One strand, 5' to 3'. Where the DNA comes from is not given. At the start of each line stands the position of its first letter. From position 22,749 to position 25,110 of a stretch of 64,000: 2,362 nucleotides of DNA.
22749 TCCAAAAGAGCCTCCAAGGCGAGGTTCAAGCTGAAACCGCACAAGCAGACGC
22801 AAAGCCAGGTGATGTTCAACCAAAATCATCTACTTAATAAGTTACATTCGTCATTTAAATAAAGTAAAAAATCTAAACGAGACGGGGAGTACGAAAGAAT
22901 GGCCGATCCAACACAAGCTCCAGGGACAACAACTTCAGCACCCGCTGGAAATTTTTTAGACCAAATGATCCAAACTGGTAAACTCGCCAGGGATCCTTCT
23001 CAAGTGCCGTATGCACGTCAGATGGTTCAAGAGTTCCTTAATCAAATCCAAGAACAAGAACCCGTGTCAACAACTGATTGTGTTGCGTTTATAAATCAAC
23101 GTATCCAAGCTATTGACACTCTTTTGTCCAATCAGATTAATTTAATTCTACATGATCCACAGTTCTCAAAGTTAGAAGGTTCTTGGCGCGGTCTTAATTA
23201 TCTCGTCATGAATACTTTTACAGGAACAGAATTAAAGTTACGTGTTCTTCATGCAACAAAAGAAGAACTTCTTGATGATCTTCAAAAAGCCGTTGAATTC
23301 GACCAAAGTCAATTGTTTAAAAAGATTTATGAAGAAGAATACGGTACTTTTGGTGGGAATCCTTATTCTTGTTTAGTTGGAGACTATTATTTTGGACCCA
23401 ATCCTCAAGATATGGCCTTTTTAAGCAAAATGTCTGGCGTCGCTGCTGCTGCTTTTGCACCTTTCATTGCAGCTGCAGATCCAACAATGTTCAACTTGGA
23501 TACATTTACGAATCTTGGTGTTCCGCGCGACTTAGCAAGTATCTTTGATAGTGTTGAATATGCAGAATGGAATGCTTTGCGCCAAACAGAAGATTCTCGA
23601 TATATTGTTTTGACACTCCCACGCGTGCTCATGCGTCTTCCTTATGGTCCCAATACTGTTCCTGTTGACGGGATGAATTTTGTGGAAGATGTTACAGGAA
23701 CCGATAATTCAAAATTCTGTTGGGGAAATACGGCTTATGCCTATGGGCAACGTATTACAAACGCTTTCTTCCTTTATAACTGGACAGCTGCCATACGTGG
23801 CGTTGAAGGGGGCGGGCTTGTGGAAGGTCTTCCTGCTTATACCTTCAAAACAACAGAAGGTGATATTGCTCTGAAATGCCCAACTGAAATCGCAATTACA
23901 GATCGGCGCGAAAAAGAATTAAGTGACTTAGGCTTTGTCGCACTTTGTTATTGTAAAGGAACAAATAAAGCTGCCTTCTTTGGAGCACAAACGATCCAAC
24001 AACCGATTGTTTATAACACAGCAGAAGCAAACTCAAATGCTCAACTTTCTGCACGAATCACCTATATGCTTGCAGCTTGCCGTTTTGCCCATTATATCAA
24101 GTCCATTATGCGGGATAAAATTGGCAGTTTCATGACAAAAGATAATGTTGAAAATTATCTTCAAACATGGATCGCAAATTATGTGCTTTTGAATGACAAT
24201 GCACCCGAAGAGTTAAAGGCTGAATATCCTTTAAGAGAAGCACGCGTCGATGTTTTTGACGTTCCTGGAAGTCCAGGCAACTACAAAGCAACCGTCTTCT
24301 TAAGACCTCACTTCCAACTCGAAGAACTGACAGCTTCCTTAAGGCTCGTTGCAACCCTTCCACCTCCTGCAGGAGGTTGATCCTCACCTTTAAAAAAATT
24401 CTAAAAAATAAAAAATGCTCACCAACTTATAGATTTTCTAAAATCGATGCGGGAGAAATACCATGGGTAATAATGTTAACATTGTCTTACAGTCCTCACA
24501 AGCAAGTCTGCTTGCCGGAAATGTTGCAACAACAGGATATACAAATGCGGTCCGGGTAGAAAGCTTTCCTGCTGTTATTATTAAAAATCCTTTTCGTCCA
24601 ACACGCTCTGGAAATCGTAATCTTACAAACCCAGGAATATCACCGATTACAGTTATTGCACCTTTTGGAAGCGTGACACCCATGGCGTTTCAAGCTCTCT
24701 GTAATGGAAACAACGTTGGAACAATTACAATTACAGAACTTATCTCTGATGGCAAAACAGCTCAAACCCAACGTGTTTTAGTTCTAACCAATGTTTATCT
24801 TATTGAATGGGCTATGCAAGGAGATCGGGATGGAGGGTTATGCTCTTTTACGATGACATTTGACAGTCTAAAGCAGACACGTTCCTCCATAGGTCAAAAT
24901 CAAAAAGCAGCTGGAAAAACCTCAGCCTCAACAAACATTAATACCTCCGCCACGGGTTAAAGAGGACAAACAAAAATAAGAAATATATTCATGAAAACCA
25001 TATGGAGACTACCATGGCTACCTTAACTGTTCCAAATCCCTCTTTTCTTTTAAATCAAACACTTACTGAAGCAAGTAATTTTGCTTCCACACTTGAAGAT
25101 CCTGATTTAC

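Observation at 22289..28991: Type VI secretion sheath-tube-baseplate block without membrane complex, spike, ClpV or TssK in the window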

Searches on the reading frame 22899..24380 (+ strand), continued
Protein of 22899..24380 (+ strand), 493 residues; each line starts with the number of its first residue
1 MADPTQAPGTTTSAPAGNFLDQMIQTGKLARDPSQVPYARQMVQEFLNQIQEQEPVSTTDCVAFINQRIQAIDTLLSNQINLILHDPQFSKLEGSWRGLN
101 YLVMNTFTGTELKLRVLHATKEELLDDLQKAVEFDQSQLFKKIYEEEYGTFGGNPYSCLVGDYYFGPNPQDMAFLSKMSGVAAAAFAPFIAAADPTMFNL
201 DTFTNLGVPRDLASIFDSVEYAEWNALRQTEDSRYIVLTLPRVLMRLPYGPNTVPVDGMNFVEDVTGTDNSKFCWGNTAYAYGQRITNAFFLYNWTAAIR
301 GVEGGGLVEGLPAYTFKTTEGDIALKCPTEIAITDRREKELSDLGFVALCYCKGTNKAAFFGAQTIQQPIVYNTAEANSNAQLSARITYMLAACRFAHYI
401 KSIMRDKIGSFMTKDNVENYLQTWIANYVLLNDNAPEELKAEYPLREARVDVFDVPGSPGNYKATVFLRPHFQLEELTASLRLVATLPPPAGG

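Call 54: find_encoding_contigs(protein=P0007, flank=10000, max_places=2)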
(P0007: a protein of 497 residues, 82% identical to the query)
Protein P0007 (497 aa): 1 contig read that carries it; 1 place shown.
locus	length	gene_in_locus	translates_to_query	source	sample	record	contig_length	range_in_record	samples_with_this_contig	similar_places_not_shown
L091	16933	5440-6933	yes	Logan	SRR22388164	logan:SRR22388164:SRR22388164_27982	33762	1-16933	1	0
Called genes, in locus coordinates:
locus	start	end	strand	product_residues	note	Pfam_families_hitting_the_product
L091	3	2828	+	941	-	?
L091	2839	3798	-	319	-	PF01832:Glucosaminidase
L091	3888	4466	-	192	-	PF08712:Nfu_N, PF01106:NifU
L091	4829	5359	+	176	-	PF05591:T6SS_VipA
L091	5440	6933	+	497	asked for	PF05943:VipB, PF18945:VipB_2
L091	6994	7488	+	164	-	PF05638:T6SS_HCP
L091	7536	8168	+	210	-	PF05638:T6SS_HCP (weak)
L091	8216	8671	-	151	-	-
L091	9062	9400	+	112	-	PF01588:tRNA_bind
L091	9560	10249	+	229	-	PF01135:PCMT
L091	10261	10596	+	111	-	PF00581:Rhodanese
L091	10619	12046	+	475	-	PF02321:OEP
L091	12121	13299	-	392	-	PF10150:RNase_E_G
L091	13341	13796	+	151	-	PF00588:SpoU_methylase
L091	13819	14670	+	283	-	PF01218:Coprogen_oxidas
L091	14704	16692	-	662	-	PF13522:GATase_6, PF13537:GATase_7, PF00733:Asn_synthase, PF02540:NAD_synthase (weak)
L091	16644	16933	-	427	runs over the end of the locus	PF03721:UDPG_MGDP_dh_N, PF00984:UDPG_MGDP_dh, PF03720:UDPG_MGDP_dh_C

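Call 55: find_encoding_contigs(protein=P0008, flank=10000, max_places=2)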
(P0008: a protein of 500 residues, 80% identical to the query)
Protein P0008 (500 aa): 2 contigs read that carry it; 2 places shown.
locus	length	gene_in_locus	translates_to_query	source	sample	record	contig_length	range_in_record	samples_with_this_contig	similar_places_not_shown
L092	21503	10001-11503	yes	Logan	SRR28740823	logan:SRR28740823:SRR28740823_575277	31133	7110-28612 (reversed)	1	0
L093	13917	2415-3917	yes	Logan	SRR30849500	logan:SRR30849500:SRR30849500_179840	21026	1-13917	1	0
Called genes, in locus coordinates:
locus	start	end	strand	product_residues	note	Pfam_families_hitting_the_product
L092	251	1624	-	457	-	PF03060:NMO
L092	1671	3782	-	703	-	PF01138:RNase_PH, PF03725:RNase_PH_C, PF03726:PNPase, PF01138:RNase_PH, PF00013:KH_1, PF00575:S1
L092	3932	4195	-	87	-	PF00312:Ribosomal_S15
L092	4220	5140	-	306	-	PF01509:TruB_N, PF16198:TruB_C_2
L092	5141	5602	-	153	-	PF00583:Acetyltransf_1, PF13673:Acetyltransf_10, PF08445:FR47 (faint), PF13508:Acetyltransf_7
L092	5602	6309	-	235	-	PF00814:TsaD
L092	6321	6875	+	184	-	PF01427:Peptidase_M15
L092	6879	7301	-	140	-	-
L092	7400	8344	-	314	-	PF01832:Glucosaminidase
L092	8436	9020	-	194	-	PF08712:Nfu_N, PF01106:NifU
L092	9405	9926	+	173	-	PF05591:T6SS_VipA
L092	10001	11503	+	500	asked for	PF05943:VipB, PF18945:VipB_2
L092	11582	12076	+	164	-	PF05638:T6SS_HCP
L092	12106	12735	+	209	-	PF05638:T6SS_HCP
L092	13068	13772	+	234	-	-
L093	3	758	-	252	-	?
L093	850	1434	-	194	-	PF08712:Nfu_N, PF01106:NifU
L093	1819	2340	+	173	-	PF05591:T6SS_VipA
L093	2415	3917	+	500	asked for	PF05943:VipB, PF18945:VipB_2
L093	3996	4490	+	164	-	PF05638:T6SS_HCP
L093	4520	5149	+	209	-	PF05638:T6SS_HCP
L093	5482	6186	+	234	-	-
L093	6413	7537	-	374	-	PF03562:MltA, PF06725:3D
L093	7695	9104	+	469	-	PF03951:Gln-synt_N, PF00120:Gln-synt_C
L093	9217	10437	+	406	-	PF00162:PGK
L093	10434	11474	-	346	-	PF02628:COX15-CtaA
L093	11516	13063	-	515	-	PF13623:SurA_N_2, PF13624:SurA_N_3, PF11268:DUF3071 (faint), PF13145:Rotamase_2 (weak)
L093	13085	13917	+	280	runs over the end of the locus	PF00121:TIM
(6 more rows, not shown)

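Call 57: search_protein_families(library=pfam, proteins=[L084:11140-12546:+, L087:11138-12502:+], max_evalue=1)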
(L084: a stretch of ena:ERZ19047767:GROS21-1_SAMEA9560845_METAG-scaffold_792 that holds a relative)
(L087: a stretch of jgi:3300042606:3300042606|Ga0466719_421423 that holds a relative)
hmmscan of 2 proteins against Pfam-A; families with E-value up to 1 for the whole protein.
L084:11140-12546:+ (468 aa): 15 families
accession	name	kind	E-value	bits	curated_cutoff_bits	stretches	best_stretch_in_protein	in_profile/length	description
PF03670.18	UPF0184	-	0.012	16.4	21.5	1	352-405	9-62/83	Uncharacterised protein family (UPF0184)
PF04513.17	Baculo_PEP_C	-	0.023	15.2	38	0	275-325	34-80/140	Baculovirus polyhedron envelope protein, PEP, C terminus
PF07785.16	DUF1623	-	0.028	15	25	1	112-169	17-72/90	Protein of unknown function (DUF1623)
PF04108.17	ATG17_like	-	0.031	14.2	43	1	364-452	111-202/355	Autophagy protein ATG17-like domain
PF14282.11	FlxA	-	0.047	14.2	26.3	1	371-405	5-39/101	FlxA-like protein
PF02090.21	SPAM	-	0.063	13.7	35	1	362-414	12-64/142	Salmonella surface presentation of antigen gene type M protein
PF10376.14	Mei5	-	0.12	12.6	28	1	272-318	117-163/207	Double-strand recombination repair protein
PF09686.15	Plasmid_RAQPRD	-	0.16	12.6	23.1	0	384-412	8-36/76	Plasmid protein of unknown function (Plasmid_RAQPRD)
PF09177.16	STX6_10_61_N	-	0.22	12.5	29.4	0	371-404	29-62/99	Syntaxin 6/10/61, N-terminal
PF05531.17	NPV_P10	-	0.37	11.8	29.8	0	280-334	19-74/75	Nucleopolyhedrovirus P10 protein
PF19111.5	DUF5798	-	0.53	11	27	1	355-442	6-86/89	Family of unknown function (DUF5798)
PF18210.6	Knl1_RWD_C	-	0.53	10.9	27.8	0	272-318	11-51/151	Knl1 RWD C-terminal domain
PF07851.19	TMEM120A-B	-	0.61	9.7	29.8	1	362-433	16-89/324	TMEM120A/B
PF08702.15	Fib_alpha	-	0.64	10.6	29.9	1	295-408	22-127/143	Fibrinogen alpha/beta chain family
PF03148.19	Tektin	-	0.9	8.7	34.3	1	372-416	327-371/383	Tektin family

L087:11138-12502:+ (454 aa): 24 families
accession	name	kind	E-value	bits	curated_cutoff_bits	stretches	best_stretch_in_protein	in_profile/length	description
PF25078.1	DUF7801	-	0.002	18.8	33.2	1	281-371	62-152/155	Domain of unknown function (DUF7801)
PF04102.17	SlyX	-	0.0022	19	30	1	286-331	10-55/67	SlyX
PF05335.18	DUF745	-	0.0068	16.6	33.3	1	280-384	63-167/183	Protein of unknown function (DUF745)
PF14362.11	DUF4407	-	0.009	15.8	31.3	1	288-404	121-239/297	Domain of unknown function (DUF4407)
PF05960.17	DUF885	-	0.013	15.6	32.4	1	288-399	229-335/532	Bacterial protein of unknown function (DUF885)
PF05549.16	Allexi_40kDa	-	0.014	15.4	26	1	289-405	59-165/271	Allexivirus 40kDa protein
PF25764.1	KIF21A_4th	-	0.034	14.2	33.1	1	283-407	32-154/183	KIF21A-like domain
PF02185.22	HR1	-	0.071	13.5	33.1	1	317-381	7-65/67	Hr1 repeat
PF23581.1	DUF7135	-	0.081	13.1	27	1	353-399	9-49/166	Domain of unknown function (DUF7135)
PF02601.20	Exonuc_VII_L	-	0.12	12.3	35.9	1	302-392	164-250/315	Exonuclease VII, large subunit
PF07926.17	TPR_MLP1_2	-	0.2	12.1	36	1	289-398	4-113/129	TPR/MLP1/MLP2-like protein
PF08614.16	ATG16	-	0.22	12.1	33.7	0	281-331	104-154/200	Autophagy protein 16 (ATG16)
PF05531.17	NPV_P10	-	0.28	12.1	29.8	0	359-411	7-58/75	Nucleopolyhedrovirus P10 protein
PF04871.18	Uso1_p115_C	-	0.33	11.7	28.4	0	289-331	22-70/121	Uso1 / p115 like vesicle tethering protein, C terminal region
PF06009.19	Laminin_II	-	0.39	11.2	33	0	350-394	11-54/138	Laminin Domain II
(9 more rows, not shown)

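Call 64: list_cluster_members(proteins=[P0198, P0206, P0218, P0233, P0235, P0250, P0302, P0308, P0234, P0009])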
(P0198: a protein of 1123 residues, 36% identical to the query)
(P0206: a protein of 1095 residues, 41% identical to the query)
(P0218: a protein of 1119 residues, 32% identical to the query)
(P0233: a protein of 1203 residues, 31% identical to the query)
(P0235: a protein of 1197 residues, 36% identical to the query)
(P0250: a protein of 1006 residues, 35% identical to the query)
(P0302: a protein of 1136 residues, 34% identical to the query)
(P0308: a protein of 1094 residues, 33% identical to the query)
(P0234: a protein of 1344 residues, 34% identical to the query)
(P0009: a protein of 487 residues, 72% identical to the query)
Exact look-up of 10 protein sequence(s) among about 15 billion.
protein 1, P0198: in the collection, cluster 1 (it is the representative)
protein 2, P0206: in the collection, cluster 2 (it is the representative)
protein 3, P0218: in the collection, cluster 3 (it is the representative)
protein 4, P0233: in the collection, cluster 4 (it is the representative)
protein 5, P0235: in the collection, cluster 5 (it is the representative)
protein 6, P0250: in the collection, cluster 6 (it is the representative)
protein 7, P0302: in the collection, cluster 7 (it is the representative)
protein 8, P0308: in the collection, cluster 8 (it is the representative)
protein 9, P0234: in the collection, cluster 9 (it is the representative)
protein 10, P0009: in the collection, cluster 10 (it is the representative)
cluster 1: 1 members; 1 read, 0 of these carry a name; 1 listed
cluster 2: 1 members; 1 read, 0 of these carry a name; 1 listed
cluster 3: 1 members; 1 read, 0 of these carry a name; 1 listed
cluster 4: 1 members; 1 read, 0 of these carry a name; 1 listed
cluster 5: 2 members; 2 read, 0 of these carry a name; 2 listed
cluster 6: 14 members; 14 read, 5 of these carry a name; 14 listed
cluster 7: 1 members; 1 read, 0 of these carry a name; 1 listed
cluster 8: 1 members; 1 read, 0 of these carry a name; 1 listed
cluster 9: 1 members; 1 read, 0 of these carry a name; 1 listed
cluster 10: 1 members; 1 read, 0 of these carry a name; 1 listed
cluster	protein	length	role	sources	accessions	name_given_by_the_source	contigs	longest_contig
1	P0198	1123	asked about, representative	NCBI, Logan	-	-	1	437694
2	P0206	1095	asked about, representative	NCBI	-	-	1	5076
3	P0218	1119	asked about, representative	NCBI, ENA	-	-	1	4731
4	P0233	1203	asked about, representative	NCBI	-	-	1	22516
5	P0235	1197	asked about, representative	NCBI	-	-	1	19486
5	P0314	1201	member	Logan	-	-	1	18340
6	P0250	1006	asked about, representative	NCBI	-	-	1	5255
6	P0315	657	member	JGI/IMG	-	type VI secretion system secreted protein VgrG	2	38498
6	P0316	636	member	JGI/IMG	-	type VI secretion system secreted protein VgrG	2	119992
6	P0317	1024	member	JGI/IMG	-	type VI secretion system secreted protein VgrG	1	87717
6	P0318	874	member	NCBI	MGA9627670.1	MAG: type VI secretion system tip protein VgrG, partial [Bryobacteraceae bacterium]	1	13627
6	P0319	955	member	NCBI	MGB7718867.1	MAG: type VI secretion system tip protein VgrG, partial [Bryobacteraceae bacterium]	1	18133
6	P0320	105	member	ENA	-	-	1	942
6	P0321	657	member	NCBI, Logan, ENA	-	-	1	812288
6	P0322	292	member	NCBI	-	-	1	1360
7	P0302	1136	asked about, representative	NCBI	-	-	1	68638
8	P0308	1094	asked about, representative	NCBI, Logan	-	-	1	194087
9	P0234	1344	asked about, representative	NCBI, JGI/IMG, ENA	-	-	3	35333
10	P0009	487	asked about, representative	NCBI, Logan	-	-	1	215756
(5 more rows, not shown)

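Call 65: list_cluster_members(proteins=[P0145, P0146, P0148, P0150, P0152, P0153, P0157, P0002, P0003, P0013])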
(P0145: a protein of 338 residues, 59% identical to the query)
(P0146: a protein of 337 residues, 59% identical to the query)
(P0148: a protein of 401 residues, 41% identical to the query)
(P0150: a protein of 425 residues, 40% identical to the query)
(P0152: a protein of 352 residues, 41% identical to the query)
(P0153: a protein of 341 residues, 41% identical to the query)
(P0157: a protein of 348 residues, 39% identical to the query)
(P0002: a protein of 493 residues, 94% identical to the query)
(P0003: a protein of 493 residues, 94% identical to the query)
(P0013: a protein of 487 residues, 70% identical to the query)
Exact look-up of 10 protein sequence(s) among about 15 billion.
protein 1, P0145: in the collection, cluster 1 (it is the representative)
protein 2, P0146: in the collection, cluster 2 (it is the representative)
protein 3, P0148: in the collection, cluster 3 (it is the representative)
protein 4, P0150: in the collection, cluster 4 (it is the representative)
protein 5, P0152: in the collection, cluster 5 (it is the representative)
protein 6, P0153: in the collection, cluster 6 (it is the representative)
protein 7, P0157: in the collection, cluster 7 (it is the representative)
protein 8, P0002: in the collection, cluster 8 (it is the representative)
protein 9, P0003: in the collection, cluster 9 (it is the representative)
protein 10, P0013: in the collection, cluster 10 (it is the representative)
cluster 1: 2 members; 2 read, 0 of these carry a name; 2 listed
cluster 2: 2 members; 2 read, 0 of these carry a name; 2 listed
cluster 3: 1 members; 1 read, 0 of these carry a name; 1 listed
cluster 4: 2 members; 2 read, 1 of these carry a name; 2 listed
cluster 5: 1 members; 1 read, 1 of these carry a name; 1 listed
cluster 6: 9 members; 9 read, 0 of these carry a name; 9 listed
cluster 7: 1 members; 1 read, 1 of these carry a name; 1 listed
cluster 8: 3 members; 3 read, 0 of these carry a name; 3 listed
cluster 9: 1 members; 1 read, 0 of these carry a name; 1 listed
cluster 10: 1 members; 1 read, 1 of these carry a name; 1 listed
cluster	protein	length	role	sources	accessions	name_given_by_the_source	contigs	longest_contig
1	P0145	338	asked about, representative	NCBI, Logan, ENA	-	-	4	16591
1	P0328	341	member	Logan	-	-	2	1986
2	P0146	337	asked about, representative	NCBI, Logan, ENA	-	-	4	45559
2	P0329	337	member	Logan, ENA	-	-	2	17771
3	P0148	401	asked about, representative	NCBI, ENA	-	-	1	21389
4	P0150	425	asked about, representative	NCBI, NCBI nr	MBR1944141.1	MAG: type VI secretion system ImpA family N-terminal domain-containing protein ... | type VI secretion system ImpA family N-terminal domain-containing protein ...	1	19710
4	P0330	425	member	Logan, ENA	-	-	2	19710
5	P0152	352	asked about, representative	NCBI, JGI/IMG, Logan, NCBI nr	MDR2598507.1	MAG: type VI secretion system ImpA family N-terminal domain-containing protein ... | type VI secretion system protein ImpA | type VI secretion system ImpA family N-terminal domain-containing protein [Holosporales ...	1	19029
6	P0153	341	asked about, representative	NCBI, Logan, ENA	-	-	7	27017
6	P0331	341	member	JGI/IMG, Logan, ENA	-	-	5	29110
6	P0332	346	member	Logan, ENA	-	-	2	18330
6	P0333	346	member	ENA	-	-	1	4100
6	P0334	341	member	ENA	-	-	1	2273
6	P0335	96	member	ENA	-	-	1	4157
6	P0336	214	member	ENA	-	-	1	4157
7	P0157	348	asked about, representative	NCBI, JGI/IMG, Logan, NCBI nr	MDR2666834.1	MAG: type VI secretion system ImpA family N-terminal domain-containing protein ... | type VI secretion system ImpA family protein | type VI secretion system ImpA family N-terminal domain-containing protein [Holosporales ...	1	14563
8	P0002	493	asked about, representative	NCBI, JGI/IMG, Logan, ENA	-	-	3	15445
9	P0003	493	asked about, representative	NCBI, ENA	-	-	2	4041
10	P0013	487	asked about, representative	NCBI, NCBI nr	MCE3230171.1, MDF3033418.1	MAG: EvpB family type secretion protein [Alphaproteobacteria bacterium] | EvpB family type secretion protein [Alphaproteobacteria bacterium]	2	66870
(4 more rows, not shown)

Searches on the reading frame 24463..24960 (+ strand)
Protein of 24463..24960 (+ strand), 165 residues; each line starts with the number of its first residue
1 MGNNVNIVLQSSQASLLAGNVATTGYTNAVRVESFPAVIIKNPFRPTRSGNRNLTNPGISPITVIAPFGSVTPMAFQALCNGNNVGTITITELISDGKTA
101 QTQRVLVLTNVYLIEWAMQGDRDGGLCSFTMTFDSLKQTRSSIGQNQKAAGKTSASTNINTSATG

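Call 3: search_protein_families(library=pfam, proteins=[window:24463-24960:+], max_evalue=0.01)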
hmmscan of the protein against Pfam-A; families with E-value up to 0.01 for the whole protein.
window:24463-24960:+ (165 aa): 1 family
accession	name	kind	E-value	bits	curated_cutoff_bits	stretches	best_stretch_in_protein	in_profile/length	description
PF05638.18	T6SS_HCP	-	4.9e-07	30.5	23.5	1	17-137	7-126/129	Type VI secretion system effector, Hcp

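Call 4: search_protein_families(library=ncbifam, proteins=[window:24463-24960:+], max_evalue=0.01)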
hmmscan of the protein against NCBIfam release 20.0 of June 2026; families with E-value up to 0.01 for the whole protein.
window:24463-24960:+ (165 aa): 0 families

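Call 48: search_solved_structures(query=window:24463-24960:+, max_evalue=1)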
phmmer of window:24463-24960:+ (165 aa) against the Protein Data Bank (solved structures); distinct sequences matched with E-value up to 1: 5.
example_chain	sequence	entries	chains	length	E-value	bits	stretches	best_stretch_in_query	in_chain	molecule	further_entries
9qpe_A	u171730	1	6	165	0.12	15.5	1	17-138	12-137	Hcp family type VI secretion system effector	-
7p7q_G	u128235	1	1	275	0.53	13.4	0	43-91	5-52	50S ribosomal protein L2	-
7nhk_G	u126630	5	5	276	0.54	13.4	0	43-91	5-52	50S ribosomal protein L2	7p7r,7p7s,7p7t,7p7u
5myj_BD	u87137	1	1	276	0.62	13.1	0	44-91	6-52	50S ribosomal protein L2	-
6o8w_C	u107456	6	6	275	0.63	13.1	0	43-91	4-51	50S ribosomal protein L2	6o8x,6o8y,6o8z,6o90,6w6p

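Call 52: search_solved_structures(query=A2, max_evalue=1)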
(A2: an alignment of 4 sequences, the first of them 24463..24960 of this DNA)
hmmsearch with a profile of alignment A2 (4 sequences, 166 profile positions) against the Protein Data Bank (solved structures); distinct sequences matched with E-value up to 1: 5.
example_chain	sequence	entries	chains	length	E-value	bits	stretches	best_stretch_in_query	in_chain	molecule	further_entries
7fcf_A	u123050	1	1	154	0.00016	24.7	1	30-137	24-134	Fimbrial protein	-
7fcf_B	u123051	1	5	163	0.00017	24.6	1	30-138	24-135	Fimbrial protein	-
3he1_A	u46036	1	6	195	0.00019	24.4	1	18-135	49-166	Major exported Hcp3 protein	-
9qpe_A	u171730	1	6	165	0.001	22.1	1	16-156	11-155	Hcp family type VI secretion system effector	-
5mxn_1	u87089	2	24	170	0.11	15.5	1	19-114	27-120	Haemolysin co-regulated protein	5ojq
